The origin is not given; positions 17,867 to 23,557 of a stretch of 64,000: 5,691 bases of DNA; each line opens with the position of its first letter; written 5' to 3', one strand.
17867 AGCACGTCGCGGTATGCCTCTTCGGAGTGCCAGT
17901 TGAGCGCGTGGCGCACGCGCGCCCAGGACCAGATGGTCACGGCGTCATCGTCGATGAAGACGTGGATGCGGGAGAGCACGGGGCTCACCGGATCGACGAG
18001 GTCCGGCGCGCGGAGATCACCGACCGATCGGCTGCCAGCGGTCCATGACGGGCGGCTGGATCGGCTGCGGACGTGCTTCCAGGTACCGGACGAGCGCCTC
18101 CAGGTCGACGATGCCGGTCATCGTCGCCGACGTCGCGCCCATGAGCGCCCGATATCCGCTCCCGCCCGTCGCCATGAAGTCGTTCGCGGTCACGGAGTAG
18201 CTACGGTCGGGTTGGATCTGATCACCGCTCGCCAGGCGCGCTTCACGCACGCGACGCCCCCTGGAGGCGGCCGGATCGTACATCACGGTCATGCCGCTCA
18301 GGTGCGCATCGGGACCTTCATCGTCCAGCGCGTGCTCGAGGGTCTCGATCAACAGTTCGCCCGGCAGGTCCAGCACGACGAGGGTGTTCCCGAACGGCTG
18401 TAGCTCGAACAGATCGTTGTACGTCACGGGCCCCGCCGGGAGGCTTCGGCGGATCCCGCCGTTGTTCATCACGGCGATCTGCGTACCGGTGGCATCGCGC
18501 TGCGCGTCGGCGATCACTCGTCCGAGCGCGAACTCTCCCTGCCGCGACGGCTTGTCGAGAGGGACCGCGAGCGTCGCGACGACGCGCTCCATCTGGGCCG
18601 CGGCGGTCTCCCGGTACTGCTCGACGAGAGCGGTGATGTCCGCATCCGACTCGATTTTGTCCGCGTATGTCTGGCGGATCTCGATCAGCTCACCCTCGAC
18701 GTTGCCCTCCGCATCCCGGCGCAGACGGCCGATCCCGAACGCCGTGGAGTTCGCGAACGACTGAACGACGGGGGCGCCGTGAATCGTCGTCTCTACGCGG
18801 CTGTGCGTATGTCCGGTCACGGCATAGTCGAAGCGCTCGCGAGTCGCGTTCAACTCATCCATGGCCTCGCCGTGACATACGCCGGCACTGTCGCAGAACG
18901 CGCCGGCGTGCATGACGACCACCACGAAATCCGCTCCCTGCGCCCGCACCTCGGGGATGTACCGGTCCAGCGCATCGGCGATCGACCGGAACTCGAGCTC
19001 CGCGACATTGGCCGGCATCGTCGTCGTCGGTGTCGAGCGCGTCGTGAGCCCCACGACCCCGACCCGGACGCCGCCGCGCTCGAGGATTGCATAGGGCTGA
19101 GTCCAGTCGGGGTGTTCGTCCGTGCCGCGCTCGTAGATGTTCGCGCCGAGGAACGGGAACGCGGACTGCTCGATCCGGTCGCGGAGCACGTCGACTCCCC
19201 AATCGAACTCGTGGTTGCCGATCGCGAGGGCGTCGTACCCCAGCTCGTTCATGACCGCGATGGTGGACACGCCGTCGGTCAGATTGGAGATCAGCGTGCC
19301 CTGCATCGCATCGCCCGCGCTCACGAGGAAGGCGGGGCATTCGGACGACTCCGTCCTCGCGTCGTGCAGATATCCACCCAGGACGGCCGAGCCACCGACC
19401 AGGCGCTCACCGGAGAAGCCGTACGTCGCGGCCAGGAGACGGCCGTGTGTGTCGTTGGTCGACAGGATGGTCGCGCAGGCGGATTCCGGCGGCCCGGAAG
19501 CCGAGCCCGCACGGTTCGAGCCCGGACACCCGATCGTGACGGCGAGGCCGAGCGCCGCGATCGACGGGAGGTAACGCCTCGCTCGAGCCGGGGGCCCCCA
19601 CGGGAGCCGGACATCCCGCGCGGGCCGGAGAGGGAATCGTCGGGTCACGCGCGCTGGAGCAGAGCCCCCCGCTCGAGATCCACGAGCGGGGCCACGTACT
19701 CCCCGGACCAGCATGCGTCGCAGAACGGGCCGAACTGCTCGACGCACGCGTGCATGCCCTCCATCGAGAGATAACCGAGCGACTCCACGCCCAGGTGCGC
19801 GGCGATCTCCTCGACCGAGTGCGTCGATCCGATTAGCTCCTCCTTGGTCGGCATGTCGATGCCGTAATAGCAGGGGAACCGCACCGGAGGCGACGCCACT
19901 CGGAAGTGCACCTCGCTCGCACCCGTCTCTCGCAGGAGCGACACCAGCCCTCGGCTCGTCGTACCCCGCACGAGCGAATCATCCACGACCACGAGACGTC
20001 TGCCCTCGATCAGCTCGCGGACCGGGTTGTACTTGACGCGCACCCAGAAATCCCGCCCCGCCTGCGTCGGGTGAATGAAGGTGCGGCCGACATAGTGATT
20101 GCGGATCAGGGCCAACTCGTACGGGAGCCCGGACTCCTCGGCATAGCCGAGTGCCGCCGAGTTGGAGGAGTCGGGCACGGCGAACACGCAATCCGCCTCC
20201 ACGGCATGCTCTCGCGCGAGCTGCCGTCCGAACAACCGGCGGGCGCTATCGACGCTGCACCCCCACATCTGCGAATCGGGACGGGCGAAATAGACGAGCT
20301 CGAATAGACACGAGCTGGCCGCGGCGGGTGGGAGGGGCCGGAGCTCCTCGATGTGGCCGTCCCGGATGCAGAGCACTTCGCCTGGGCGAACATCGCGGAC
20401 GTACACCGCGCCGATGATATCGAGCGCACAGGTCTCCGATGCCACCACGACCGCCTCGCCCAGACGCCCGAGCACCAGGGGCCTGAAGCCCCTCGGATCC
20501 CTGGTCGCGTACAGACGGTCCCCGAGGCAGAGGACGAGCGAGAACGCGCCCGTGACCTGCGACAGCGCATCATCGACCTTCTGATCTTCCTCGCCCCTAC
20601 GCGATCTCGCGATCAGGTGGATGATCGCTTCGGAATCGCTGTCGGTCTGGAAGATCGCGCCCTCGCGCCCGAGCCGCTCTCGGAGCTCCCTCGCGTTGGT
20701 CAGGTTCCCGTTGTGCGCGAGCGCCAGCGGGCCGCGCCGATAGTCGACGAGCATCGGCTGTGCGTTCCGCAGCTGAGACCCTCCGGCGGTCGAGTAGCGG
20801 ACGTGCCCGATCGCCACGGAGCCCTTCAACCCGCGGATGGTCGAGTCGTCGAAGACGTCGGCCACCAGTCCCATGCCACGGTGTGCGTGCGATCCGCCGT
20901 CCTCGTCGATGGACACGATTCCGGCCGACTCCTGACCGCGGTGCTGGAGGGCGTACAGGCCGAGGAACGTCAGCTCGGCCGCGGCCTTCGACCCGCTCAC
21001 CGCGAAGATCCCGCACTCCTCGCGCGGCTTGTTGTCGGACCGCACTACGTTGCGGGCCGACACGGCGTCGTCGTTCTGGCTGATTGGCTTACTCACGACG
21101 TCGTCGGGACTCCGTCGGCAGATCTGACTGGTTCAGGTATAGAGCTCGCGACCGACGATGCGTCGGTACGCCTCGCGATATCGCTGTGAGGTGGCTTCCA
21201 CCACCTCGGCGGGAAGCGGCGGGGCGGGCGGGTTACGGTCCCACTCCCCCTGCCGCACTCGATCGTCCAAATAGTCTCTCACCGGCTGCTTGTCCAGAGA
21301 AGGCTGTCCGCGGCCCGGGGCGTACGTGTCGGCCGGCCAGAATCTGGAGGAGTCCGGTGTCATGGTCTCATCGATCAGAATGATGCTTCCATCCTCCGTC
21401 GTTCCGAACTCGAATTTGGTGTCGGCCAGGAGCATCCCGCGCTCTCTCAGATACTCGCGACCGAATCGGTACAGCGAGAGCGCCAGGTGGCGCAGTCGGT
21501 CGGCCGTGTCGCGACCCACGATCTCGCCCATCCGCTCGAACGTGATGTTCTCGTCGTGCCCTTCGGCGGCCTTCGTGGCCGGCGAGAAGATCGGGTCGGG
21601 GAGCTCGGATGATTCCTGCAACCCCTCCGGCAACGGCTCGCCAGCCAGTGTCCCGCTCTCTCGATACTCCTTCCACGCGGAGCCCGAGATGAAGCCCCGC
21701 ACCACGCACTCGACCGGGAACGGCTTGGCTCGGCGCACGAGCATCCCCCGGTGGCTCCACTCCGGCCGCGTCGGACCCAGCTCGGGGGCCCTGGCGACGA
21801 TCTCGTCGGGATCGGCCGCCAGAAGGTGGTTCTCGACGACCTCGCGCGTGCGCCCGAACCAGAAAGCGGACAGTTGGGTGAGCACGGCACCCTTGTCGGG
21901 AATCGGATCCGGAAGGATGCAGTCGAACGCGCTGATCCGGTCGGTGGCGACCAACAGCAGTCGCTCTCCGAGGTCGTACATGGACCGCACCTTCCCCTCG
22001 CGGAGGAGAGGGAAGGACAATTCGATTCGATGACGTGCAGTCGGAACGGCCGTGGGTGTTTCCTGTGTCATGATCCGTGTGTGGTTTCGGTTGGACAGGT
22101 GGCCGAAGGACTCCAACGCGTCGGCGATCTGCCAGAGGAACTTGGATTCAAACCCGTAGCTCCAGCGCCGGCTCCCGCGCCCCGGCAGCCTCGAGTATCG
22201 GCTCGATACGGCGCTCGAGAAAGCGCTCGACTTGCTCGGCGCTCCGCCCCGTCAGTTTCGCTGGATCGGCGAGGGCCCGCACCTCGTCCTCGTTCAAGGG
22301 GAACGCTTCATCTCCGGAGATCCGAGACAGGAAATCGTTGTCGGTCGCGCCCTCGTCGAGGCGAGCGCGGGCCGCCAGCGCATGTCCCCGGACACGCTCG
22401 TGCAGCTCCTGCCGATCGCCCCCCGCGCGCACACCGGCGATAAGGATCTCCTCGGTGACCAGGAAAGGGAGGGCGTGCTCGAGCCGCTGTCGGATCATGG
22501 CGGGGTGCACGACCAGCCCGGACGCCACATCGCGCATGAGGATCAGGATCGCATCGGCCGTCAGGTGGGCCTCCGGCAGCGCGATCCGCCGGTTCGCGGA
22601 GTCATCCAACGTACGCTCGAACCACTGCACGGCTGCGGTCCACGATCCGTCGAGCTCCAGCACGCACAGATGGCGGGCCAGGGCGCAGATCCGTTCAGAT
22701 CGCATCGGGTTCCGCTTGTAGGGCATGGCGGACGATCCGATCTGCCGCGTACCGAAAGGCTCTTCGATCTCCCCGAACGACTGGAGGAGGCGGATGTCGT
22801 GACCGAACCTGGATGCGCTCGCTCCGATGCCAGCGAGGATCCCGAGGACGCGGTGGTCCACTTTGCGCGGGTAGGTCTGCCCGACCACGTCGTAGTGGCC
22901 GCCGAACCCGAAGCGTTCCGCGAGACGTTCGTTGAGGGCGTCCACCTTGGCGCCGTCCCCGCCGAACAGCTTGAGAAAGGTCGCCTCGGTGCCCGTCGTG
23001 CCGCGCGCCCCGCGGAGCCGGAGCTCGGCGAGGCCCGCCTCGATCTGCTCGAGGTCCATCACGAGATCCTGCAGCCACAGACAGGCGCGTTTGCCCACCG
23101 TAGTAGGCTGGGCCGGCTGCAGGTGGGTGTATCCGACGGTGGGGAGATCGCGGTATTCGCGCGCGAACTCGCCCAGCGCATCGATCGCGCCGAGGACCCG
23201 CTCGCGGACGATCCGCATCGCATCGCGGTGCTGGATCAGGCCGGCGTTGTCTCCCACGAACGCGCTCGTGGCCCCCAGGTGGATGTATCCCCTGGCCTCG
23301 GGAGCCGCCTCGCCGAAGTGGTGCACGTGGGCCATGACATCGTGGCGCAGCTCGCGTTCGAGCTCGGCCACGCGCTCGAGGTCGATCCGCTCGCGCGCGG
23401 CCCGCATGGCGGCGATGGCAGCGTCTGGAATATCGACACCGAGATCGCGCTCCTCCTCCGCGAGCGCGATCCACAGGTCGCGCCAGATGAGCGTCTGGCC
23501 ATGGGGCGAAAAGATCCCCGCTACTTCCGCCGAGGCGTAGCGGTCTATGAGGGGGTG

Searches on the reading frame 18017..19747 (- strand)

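Call 34: search_protein_families(library=ncbifam, proteins=[window:18017-19747:-], max_evalue=0.00001)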
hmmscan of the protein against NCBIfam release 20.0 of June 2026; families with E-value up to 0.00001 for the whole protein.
window:18017-19747:- (576 aa): 14 families
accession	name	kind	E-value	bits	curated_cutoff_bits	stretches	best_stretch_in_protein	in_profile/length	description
NF006934.0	PRK09419.1-1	subfamily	3.6e-85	286.5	1646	1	93-562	632-1094/1174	multifunctional 2',3'-cyclic-nucleotide 2'-phosphodiesterase/3'-nucleotidase/5'-nucleotidase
NF007109.1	PRK09558.1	equivalog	5e-72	243.4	600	2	73-318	17-259/550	bifunctional UDP-sugar hydrolase/5'-nucleotidase UshA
NF006936.0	PRK09419.1-3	equivalog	4.1e-54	183.7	2542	1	93-563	705-1184/1212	multifunctional 2',3'-cyclic-nucleotide 2'-phosphodiesterase/3'-nucleotidase/5'-nucleotidase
NF040549.1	Nt5e_LPXTG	exception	1.6e-51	175.5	1050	1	88-474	95-490/731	cell surface ecto-5'-nucleotidase Nt5e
NF006937.0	PRK09419.1-4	equivalog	2.2e-39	134.7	2554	2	217-571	789-1153/1411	multifunctional 2',3'-cyclic-nucleotide 2'-phosphodiesterase/3'-nucleotidase/5'-nucleotidase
NF047875.1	5nuc_LPXTG_Strp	exception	9.6e-36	123.5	1050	1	200-557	168-550/684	surface-anchored 5'-nucleotidase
TIGR01530.1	nadN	equivalog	6.6e-35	120.7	436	2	93-283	2-194/550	NAD nucleotidase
NF006935.0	PRK09419.1-2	equivalog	7.5e-35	119.9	2801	2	217-553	810-1156/1445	multifunctional 2',3'-cyclic-nucleotide 2'-phosphodiesterase/3'-nucleotidase/5'-nucleotidase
TIGR04486.1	thiosulf_SoxB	equivalog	2e-31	108.9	550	1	116-521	113-516/556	thiosulfohydrolase SoxB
NF006938.0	PRK09420.1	equivalog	8e-24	84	486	1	93-317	26-262/648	bifunctional 2',3'-cyclic-nucleotide 2'-phosphodiesterase/3'-nucleotidase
TIGR01390.1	CycNucDiestase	equivalog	8.2e-22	77.4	883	1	94-318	5-241/626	2',3'-cyclic-nucleotide 2'-phosphodiesterase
NF008871.0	PRK11907.1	equivalog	6.4e-20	70.9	1266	1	93-319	117-356/814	bifunctional 2',3'-cyclic-nucleotide 2'-phosphodiesterase/3'-nucleotidase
NF041198.1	UshA_like_PCGU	equivalog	1.8e-16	59.8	275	1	161-280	96-211/519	UshA-like (seleno)protein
NF006933.0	PRK09418.1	equivalog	3.8e-16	58.4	1419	1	163-339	123-311/780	bifunctional 2',3'-cyclic-nucleotide 2'-phosphodiesterase/3'-nucleotidase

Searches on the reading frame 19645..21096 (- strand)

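Call 34: search_protein_families(library=ncbifam, proteins=[window:19645-21096:-], max_evalue=0.00001)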
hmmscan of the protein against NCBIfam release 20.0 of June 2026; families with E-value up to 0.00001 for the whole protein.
window:19645-21096:- (483 aa): 7 families
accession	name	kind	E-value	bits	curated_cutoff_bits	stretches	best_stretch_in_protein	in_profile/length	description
TIGR01134.1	purF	equivalog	5.2e-154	513.8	350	1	28-467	1-431/432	amidophosphoribosyltransferase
NF001484.0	PRK00331.1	subfamily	4.6e-32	111.2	381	1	28-225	2-198/601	isomerizing glutamine--fructose-6-phosphate transaminase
TIGR01135.1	glmS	equivalog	9.7e-29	100.3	418.05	1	28-225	1-197/607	glutamine--fructose-6-phosphate transaminase (isomerizing)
TIGR01536.1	asn_synth_AEB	equivalog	2.1e-20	73.3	267.1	1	28-225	1-166/517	asparagine synthase (glutamine-hydrolyzing)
NF006949.0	PRK09431.1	equivalog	2.1e-12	46.4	499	1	94-250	44-189/554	asparagine synthase B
TIGR03104.1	trio_amidotrans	equivalog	1.9e-09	36.3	570.1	1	91-229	40-169/589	N-acetylglutaminylglutamine amidotransferase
TIGR03108.1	eps_aminotran_1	hypoth_equivalog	3.3e-08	32.7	816.9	1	91-225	41-166/628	XrtA/PEP-CTERM system amidotransferase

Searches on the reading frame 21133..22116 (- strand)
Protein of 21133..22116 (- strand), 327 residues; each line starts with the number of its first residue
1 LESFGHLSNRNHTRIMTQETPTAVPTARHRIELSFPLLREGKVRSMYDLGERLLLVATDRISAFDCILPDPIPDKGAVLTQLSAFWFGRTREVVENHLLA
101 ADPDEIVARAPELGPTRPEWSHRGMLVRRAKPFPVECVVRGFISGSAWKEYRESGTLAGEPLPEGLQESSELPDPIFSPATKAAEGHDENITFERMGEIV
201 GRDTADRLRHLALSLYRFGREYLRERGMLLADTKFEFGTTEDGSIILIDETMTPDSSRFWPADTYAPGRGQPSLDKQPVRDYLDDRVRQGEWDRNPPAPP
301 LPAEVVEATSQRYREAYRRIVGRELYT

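Call 34: search_protein_families(library=ncbifam, proteins=[window:21133-22116:-], max_evalue=0.00001)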
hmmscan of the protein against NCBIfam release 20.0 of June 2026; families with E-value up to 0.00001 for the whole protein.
window:21133-22116:- (327 aa): 7 families
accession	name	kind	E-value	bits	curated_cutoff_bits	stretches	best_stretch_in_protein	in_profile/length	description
NF010568.0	PRK13961.1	equivalog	3.8e-118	394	251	1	33-324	11-295/297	phosphoribosylaminoimidazolesuccinocarboxamide synthase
NF009251.0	PRK12607.1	equivalog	1.9e-74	250.4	371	1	36-325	17-292/315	phosphoribosylaminoimidazolesuccinocarboxamide synthase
TIGR00081.1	purC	equivalog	1.6e-60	204.9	189.9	1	32-324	7-273/279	phosphoribosylaminoimidazolesuccinocarboxamide synthase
NF010564.0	PRK13959.1-1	subfamily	6.3e-33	114.1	459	1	37-324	3-293/294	phosphoribosylaminoimidazolesuccinocarboxamide synthase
TIGR02735.1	purC_vibrio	equivalog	2.5e-23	82.5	394.2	1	53-323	55-342/365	phosphoribosylaminoimidazolesuccinocarboxamide synthase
NF010567.0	PRK13960.1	equivalog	9.6e-23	80.5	581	1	54-269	57-280/367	phosphoribosylaminoimidazolesuccinocarboxamide synthase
NF010566.0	PRK13959.1-4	equivalog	2e-09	37.1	546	0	159-260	148-247/339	phosphoribosylaminoimidazolesuccinocarboxamide synthase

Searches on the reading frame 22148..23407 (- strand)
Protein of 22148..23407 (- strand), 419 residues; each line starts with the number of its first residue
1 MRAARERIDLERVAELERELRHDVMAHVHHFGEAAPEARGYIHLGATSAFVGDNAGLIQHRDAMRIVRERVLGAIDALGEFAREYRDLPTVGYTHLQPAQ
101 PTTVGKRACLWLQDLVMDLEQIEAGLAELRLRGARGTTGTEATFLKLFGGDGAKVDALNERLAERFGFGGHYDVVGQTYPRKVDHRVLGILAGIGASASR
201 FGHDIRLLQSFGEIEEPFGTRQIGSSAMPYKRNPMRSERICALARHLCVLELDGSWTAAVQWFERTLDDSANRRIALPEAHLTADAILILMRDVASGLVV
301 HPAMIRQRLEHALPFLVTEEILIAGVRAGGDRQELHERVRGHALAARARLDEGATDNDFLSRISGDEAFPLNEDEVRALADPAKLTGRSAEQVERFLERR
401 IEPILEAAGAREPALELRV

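Call 35: search_protein_families(library=ncbifam, proteins=[window:22148-23407:-], max_evalue=1e-8)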
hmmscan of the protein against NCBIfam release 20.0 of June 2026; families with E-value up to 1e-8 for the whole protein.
window:22148-23407:- (419 aa): 8 families
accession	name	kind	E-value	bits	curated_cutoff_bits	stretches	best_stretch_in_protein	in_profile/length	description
TIGR00928.1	purB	equivalog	1.5e-100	337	326.2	1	4-396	53-435/436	adenylosuccinate lyase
NF006500.1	PRK08937.2-4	subfamily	1.3e-36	126.4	626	1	2-399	59-445/448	adenylosuccinate lyase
NF052536.2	CoM_syn_XcbD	exception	6.9e-34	117.3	600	1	3-396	61-442/443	3-sulfopropionylcysteine synthase XcbD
NF006554.0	PRK09053.1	equivalog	1e-32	113.6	595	1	34-399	95-447/453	3-carboxy-cis,cis-muconate cycloisomerase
TIGR02426.1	protocat_pcaB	equivalog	3.8e-31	108.3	355.75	1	5-279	55-319/338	3-carboxy-cis,cis-muconate cycloisomerase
NF052556.1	NtrsucLyaStm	equivalog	9.3e-24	84.1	650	1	3-397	69-464/466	nitrosuccinate lyase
NF004631.0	PRK05975.1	equivalog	7.3e-20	71.2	371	1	35-248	95-296/352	3-carboxy-cis,cis-muconate cycloisomerase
NF006764.0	PRK09285.1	equivalog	6.2e-18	64.4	446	1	9-271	78-341/456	adenylosuccinate lyase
